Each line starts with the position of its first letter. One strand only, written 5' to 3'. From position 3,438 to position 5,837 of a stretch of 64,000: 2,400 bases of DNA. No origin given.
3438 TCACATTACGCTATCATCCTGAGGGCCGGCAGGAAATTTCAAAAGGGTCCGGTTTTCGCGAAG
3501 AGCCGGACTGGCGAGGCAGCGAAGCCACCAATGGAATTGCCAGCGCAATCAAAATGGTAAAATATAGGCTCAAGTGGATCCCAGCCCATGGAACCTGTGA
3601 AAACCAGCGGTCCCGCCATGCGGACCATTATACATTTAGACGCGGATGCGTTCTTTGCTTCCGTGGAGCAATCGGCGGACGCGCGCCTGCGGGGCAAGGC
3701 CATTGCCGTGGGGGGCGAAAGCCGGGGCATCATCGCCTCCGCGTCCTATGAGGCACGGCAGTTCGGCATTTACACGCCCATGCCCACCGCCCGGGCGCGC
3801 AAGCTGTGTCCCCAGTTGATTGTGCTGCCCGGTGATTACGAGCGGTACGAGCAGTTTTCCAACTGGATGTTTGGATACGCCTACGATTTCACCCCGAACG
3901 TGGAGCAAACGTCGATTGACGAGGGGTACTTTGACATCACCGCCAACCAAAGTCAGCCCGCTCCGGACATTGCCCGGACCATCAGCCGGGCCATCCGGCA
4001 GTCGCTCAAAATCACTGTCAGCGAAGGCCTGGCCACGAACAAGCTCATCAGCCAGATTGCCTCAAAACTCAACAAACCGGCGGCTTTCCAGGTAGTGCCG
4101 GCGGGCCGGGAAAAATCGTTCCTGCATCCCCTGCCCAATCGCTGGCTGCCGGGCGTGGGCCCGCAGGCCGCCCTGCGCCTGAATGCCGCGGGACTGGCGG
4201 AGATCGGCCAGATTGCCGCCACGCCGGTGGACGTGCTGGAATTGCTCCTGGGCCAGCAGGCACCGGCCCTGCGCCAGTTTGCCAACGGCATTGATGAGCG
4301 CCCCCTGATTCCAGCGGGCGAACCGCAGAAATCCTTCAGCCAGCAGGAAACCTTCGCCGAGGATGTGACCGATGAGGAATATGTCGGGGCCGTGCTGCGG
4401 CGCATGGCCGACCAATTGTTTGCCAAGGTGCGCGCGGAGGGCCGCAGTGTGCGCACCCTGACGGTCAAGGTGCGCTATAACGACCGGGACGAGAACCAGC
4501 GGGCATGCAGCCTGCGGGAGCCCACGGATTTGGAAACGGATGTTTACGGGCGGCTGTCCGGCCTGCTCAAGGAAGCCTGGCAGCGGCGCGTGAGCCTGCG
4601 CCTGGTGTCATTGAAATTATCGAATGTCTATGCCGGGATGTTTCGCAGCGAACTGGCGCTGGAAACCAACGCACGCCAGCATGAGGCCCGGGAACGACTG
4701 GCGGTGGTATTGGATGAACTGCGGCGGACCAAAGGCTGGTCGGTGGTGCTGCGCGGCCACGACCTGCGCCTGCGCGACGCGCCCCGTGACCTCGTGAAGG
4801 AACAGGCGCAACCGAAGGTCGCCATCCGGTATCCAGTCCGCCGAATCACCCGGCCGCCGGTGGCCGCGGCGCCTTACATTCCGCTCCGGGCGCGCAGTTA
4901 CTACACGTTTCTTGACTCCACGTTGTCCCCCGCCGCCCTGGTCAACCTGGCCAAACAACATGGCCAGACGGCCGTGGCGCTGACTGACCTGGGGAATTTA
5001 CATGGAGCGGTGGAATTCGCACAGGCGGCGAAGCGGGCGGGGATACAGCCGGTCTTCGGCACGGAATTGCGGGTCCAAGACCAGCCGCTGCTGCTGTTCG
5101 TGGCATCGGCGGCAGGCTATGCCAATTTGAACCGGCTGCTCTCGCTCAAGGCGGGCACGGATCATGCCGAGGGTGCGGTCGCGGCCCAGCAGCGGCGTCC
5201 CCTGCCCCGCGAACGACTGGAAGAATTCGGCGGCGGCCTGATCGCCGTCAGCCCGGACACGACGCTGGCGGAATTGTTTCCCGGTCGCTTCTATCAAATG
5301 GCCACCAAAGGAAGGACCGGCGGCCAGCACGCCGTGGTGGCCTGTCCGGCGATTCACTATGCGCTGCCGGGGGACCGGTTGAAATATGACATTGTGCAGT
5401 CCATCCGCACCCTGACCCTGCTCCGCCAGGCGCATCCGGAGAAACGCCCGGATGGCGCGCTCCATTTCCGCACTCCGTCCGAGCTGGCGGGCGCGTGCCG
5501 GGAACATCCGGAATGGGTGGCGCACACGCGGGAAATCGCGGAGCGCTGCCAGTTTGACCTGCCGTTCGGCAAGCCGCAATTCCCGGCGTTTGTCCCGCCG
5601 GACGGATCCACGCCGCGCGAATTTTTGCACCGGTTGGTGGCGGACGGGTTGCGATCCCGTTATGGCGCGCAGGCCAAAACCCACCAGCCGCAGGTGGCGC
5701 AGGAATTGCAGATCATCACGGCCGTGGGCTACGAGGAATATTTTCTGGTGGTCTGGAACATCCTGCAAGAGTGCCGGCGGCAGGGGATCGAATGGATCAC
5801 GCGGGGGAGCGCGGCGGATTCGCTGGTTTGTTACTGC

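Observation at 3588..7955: One ORF fuses a catalytically intact DinB-like Y-family polymerase to a DnaE2/ImuC-type polymerase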

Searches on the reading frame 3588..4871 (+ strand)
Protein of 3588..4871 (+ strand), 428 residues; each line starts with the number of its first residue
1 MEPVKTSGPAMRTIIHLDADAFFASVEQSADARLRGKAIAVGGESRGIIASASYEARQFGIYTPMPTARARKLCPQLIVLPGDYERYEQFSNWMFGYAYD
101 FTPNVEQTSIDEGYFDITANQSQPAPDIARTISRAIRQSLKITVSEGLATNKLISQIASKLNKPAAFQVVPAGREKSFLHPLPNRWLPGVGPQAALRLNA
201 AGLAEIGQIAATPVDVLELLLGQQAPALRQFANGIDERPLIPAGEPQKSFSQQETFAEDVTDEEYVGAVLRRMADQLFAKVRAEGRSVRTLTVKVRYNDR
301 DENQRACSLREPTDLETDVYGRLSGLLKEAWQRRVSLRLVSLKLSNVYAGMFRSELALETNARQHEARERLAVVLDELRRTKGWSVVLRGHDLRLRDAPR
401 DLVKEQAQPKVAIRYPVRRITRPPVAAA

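Call 4: search_protein_families(library=ncbifam, proteins=[window:3588-4763:+], max_evalue=0.001)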
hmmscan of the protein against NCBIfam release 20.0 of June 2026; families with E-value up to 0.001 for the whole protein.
window:3588-4763:+ (392 aa): 10 families
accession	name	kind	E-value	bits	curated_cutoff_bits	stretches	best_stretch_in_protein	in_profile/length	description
NF002677.0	PRK02406.1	equivalog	1.2e-80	271.3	256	1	10-347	4-343/357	DNA polymerase IV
NF002882.0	PRK03348.1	equivalog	1.4e-80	271.4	389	1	11-361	4-357/461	DNA polymerase IV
NF002492.0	PRK01810.1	equivalog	5.9e-76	255.8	399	1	11-391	9-393/412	DNA polymerase IV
NF003015.0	PRK03858.1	subfamily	1.1e-72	245.3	367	1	13-389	8-382/399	DNA polymerase IV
NF002751.0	PRK02794.1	equivalog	2.8e-71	240.6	371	1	13-391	39-416/425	DNA polymerase IV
NF010731.0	PRK14133.1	equivalog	3.7e-66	223.7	362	1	11-349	2-338/352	DNA polymerase IV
NF002848.0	PRK03103.1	subfamily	2.5e-58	197.5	381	1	12-390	4-389/410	DNA polymerase IV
NF002883.0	PRK03352.1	equivalog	6.7e-50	170.2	330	1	11-344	4-339/347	DNA polymerase IV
NF002292.0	PRK01216.1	equivalog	2.1e-35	122.4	339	1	14-316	3-308/351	DNA polymerase IV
NF002955.0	PRK03609.1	subfamily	3.7e-20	72.2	431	1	17-383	5-385/422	translesion error-prone DNA polymerase V subunit UmuC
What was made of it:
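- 3618..4637 (+): Y-family (DinB/Pol IV-type) polymerase core, residues 11-350: palm, fingers, thumb and little finger. NCBIfam Pol IV equivalog NF002677 scores 271 bits against a cut-off of 256 (call 4).
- The Pol IV equivalog model is passed (call 4). The N half passes the Pol IV equivalog cut-off (call 4).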

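Call 16: search_solved_structures(query=window:3588-4871:+, show_alignments=2, max_evalue=1e-20)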
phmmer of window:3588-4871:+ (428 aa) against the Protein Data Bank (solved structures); distinct sequences matched with E-value up to 1e-20: 59.
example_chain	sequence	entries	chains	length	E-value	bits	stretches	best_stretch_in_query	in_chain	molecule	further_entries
7yll_A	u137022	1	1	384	2.4e-58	201.5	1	12-353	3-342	DNA polymerase IV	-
4ir1_F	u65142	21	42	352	1.8e-45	159.1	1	12-301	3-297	DNA polymerase IV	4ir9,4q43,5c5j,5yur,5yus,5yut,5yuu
4r8u_A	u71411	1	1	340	2.2e-45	158.8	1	12-301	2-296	DNA polymerase IV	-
4irc_F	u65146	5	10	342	2.5e-45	158.6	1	12-301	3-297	DNA polymerase IV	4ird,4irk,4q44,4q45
4r8u_B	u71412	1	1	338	3.2e-45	158.2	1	12-301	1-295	DNA polymerase IV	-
6jup_F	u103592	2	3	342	4.2e-44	154.6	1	12-301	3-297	DNA polymerase IV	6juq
6juq_A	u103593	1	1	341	5.5e-44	154.2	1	12-301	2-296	DNA polymerase IV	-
1t94_A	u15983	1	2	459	1.2e-33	120.2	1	10-122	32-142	polymerase (DNA directed) kappa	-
2oh2_A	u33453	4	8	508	1.7e-33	119.6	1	10-122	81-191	DNA polymerase kappa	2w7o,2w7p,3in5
4u7c_A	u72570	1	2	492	1.8e-33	119.6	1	10-122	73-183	DNA polymerase kappa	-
3pzp_A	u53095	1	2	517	1.8e-33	119.6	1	10-122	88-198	DNA polymerase kappa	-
5t14_A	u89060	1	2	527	2e-33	119.4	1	10-122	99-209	DNA polymerase kappa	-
4u6p_A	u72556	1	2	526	2e-33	119.4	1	10-122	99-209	DNA polymerase kappa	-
5w2a_A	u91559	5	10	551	2.4e-33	119.2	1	10-122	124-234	DNA polymerase kappa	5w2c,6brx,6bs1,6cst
7nv0_A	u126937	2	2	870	1.1e-32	117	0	10-122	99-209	DNA polymerase kappa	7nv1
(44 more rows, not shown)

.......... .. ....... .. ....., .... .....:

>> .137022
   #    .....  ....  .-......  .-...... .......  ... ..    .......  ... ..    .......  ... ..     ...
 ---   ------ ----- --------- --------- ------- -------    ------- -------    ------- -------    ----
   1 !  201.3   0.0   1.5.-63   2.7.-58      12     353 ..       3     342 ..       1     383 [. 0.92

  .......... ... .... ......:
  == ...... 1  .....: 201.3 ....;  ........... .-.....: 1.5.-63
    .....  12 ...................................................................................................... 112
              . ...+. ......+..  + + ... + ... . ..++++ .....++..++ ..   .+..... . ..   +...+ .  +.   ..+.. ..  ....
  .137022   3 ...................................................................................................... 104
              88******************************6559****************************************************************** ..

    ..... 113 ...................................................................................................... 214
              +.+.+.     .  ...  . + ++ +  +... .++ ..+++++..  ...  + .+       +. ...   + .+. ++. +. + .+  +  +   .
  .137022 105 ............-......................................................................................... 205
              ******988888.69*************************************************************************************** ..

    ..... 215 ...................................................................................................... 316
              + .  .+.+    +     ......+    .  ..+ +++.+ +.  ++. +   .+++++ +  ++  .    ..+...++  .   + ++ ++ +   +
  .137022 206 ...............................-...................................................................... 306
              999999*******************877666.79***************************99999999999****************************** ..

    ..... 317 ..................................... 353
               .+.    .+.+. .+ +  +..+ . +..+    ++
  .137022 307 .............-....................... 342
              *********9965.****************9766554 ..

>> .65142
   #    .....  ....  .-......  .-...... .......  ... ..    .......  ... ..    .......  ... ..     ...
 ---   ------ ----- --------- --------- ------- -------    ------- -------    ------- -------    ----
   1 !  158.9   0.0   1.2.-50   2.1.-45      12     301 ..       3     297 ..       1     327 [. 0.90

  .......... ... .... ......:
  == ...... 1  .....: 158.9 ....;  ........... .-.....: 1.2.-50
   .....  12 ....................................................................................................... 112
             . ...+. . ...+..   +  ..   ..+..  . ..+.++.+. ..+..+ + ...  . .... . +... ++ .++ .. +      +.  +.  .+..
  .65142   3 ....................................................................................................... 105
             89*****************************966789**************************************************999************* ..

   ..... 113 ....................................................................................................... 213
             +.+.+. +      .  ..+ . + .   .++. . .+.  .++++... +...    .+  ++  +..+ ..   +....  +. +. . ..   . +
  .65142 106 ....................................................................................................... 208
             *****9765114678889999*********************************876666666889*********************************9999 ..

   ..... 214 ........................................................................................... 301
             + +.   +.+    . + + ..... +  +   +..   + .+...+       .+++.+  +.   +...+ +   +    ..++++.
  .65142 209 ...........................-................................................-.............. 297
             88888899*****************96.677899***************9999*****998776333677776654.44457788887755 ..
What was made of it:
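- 3618..4637 (+): The best solved structure is DinB 7yll, E 2.4e-58 (call 16).
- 3639..3656 (+): Palm motif DADAFF: catalytic D18 and D20, and the steric-gate position F23. Aligned to DinB 'DMDAFF' (call 16).
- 3918..3923 (+): Catalytic D111-E112 of the Y-family module (SIDEGY). Aligned to SIDEAY of DinB (call 16).
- On Y-family DNA polymerase, DinB/Pol IV type (active): D18, D20, D111, E112 and F23 align to DinB (call 16).
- Checked: D18, D20, D111 and E112 align with the catalytic carboxylates of solved DinB structures (call 16).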

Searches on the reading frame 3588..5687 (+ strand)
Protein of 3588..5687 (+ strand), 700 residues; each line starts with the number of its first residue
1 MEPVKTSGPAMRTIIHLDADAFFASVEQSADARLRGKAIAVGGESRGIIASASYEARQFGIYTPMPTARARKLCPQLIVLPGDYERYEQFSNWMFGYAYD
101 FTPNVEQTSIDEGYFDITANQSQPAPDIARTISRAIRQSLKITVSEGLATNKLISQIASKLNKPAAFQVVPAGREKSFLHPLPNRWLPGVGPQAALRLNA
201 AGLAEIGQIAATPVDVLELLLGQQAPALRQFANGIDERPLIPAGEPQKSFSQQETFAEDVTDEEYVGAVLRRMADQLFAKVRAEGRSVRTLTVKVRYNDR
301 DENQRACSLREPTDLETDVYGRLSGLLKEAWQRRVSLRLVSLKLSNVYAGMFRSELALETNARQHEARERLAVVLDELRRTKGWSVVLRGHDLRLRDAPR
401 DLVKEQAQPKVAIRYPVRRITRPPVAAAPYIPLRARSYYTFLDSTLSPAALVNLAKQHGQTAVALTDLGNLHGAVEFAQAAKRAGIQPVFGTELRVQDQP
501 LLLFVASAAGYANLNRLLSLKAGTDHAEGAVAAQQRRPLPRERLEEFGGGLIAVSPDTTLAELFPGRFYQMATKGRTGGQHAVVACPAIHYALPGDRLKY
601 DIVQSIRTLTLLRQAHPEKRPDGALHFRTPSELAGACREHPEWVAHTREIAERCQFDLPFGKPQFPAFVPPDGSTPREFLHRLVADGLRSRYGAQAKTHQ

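Call 76: predict_structure(alignment_id=A2)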
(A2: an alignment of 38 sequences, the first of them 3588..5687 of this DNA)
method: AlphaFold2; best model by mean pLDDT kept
length: 700 residues; sequences in the alignment: 38
mean_pLDDT: 45.2   pTM: 0.29
mean pLDDT of the five models: 45.2, 44.5, 44.1, 43.9, 40.4
residues with pLDDT >= 90: 0; 70-90: 111; 50-70: 147; < 50: 442
segments of 3 or more residues with pLDDT < 50: 1-214, 219-222, 227-245, 300-321, 349-380, 382-446, 468-473, 527-532, 574-577, 585-621, 623-628, 649-667
pLDDT, mean of each block of 10 residues (from residue 1): 32 21 25 26 22 27 29 28 29 26 23 24 38 32 22 30 24 23 26 27 32 46 49 36 47 71 64 68 55 60 43 42 53 61 59 33 36 44 34 25 32 33 34 28 41 62 57 56 72 74 77 75 51 61 82 82 82 56 49 33 35 42 47 59 52 35 42 77 78 68
secondary structure, 60 per line:
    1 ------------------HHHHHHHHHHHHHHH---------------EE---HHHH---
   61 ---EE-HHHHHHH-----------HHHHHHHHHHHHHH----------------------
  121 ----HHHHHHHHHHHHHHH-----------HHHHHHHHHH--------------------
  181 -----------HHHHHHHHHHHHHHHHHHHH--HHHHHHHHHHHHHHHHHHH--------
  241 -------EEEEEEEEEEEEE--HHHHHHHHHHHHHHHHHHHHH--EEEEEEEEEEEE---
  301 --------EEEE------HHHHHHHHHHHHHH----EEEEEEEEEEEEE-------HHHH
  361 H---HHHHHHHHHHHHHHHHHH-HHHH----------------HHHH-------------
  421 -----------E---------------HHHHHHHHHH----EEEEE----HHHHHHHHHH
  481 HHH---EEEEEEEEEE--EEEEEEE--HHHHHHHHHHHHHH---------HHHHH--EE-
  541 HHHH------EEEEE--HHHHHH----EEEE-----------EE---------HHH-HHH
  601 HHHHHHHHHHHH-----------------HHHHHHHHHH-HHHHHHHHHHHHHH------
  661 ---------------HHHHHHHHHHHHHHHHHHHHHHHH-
elements in order (helices of 4 or more, strands of 3 or more residues): H19-33 H54-57 H67-73 H85-98 H125-139 H151-160 H192-211 H214-232 E248-260 H263-283 E286-297 E309-312 H319-332 E337-349 H357-361 H365-382 H384-387 H404-407 H448-457 E462-466 H471-483 E487-496 E499-505 H508-521 H531-535 H541-544 E551-555 H558-563 E568-571 H598-612 H630-639 H641-654 H676-699
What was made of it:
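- Tried and rejected: Residues 1-700 with a shallow alignment (38 sequences, 74-94% identical) gave pLDDT 45 and pTM 0.29, so I discarded it (call 76).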

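Call 96: predict_structure(alignment_id=A3)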
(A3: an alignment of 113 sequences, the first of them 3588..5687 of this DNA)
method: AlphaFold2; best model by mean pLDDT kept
length: 700 residues; sequences in the alignment: 113
mean_pLDDT: 88.1   pTM: 0.52
mean pLDDT of the five models: 88.1, 87.4, 87.2, 87.1, 86.2
residues with pLDDT >= 90: 465; 70-90: 161; 50-70: 49; < 50: 25
segments of 3 or more residues with pLDDT < 50: 401-421
pLDDT, mean of each block of 10 residues (from residue 1): 61 95 93 93 74 93 89 94 86 93 91 94 94 95 96 97 93 97 97 96 98 97 96 95 73 91 95 97 92 92 89 93 94 90 89 63 80 93 89 78 42 41 69 95 94 97 95 93 97 94 96 91 66 85 92 96 96 82 93 96 92 89 89 90 93 90 60 84 86 82
secondary structure, 60 per line:
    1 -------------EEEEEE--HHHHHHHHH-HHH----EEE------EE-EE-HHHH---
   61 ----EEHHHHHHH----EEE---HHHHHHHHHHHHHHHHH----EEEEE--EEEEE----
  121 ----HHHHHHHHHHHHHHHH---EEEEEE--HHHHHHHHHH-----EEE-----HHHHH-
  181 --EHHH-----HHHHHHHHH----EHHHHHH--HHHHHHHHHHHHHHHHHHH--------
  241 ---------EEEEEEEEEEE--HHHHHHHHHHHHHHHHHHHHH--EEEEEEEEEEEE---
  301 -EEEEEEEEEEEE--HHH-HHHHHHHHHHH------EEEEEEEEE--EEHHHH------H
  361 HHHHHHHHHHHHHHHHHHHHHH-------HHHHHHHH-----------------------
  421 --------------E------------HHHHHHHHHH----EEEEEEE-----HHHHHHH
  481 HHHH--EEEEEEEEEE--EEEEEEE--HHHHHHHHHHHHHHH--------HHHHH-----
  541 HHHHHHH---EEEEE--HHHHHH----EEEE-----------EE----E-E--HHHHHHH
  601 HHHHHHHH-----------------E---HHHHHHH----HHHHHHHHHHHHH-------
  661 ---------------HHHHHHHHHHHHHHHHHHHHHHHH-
elements in order (helices of 4 or more, strands of 3 or more residues): E14-19 H22-30 E39-41 H54-57 H67-73 E78-80 H84-100 E105-109 E112-116 H125-140 E144-149 H152-161 E167-169 H175-179 H192-200 H206-211 H214-232 E250-260 H263-283 E286-297 E302-313 H320-330 E337-345 H350-353 H360-382 H390-397 H448-457 E462-468 H474-484 E487-496 E499-505 H508-522 H531-535 H541-547 E551-555 H558-563 E568-571 H594-608 H630-636 H641-653 H676-699
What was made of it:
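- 3618..4637 (+): In the AF2 model most of this module has pLDDT above 90 (call 96).
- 4683..4775 (+): RecA-N-terminus-like segment (helix then strand), residues 366-396: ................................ AF2 predicts a helix at 360-382 with pLDDT 80-93 (call 96).
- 4776..4877 (+): Variable, disordered tether rich in Pro, Ala and Arg, residues 397-430. AF2 pLDDT is below 50 for residues 401-421 (call 96).
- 4878..5687 (+): PHP domain with a degenerate metal site (R434-x-R436 in place of H-x-H). AF2 folds the domain with high confidence (call 96).
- Nothing shows that the two active sites can reach one primer end (call 96). pTM 0.52 gives no fixed arrangement of the modules (call 96).
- Tried and rejected: A second run with 113 more diverse fused sequences worked (call 96).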

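Call 98: fold_search(model_id=the predicted structure, library=pdb)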
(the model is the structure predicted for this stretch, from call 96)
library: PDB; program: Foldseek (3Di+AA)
matches with E <= 10: 1109; with E <= 0.001: 211
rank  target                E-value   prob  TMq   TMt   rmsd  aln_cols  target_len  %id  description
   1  9a5e_A                7.0e-35  1.00  0.37  0.59  10.8       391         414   31  Integrative model of DPO41-RPOZ by crosslinking MS and deep learning (released 2024-09-18)
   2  4r8u_A                1.2e-28  1.00  0.35  0.68   8.5       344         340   32  S-SAD structure of DINB-DNA Complex (released 2015-01-14)
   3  4irc_A                5.1e-28  1.00  0.35  0.68   8.4       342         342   31  Polymerase-DNA complex (released 2013-04-10)
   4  7yll                  5.4e-28  1.00  0.32  0.66  12.7       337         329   35  Crystal structure of TTEDbh (released 2023-12-06)
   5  4r8u_B                6.7e-28  1.00  0.35  0.69   8.3       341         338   31  S-SAD structure of DINB-DNA Complex (released 2015-01-14)
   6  4u6p_A                1.3e-27  1.00  0.35  0.54   8.6       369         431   25  Structural mechanism of error-free bypass of major benzo[a]pyrene adduct by human polymerase kappa (released 2016-01-27)
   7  6jup_A                1.4e-27  1.00  0.35  0.68   8.4       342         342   31  Mutant PolIV-DNA incoming nucleotide complex (released 2020-02-19)
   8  4ir1_A                1.5e-27  1.00  0.35  0.68   8.4       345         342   32  Polymerase-DNA Complex (released 2013-04-10)
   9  6juq_A                1.5e-27  1.00  0.35  0.69   8.5       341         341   32  mutant PolIV-DNA incoming nucleotide complex 2 (released 2020-02-19)
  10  5kt5_A                5.8e-27  1.00  0.35  0.61   8.8       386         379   24  Teranry complex of human DNA polymerase iota R96G inserting dCMPNPP opposite template G in the presence of Mn2+ (released 2016-08-31)
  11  3in5_A                1.8e-26  1.00  0.35  0.54   8.7       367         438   25  Structure of human DNA polymerase kappa inserting dATP opposite an 8-oxoG DNA lesion (released 2009-09-08)
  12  5kt2_A                4.1e-26  1.00  0.35  0.60   9.1       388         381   24  Teranry complex of human DNA polymerase iota(26-445) inserting dCMPNPP opposite template G in the presence of Mg2+ (released 2016-08-31)
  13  6jum_A                4.3e-26  1.00  0.35  0.65   8.5       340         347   26  MsDpo4-DNA complex 2 (released 2020-02-19)
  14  6brx_B                4.8e-26  1.00  0.35  0.54   8.6       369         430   25  Crystal Structure of Human DNA polymerase kappa in complex with DNA containing the major cisplatin lesion (released 2018-08-22)
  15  5kt3_A                5.1e-26  1.00  0.35  0.61   8.6       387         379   24  Teranry complex of human DNA polymerase iota(26-445) inserting dCMPNPP opposite template G in the presence of Mn2+ (released 2016-08-31)
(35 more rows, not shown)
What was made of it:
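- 3618..4637 (+): Foldseek matches DinB-DNA complexes at TM 0.68-0.69 (call 98).
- On Y-family DNA polymerase, DinB/Pol IV type (active): AF2 pLDDT is 88, and Foldseek matches DinB-DNA complexes at TM 0.68-0.69, E about 1e-28 (calls 96, 98).
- AF2 gives pLDDT 88, and the fold matches DinB-DNA complexes (calls 96, 98).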
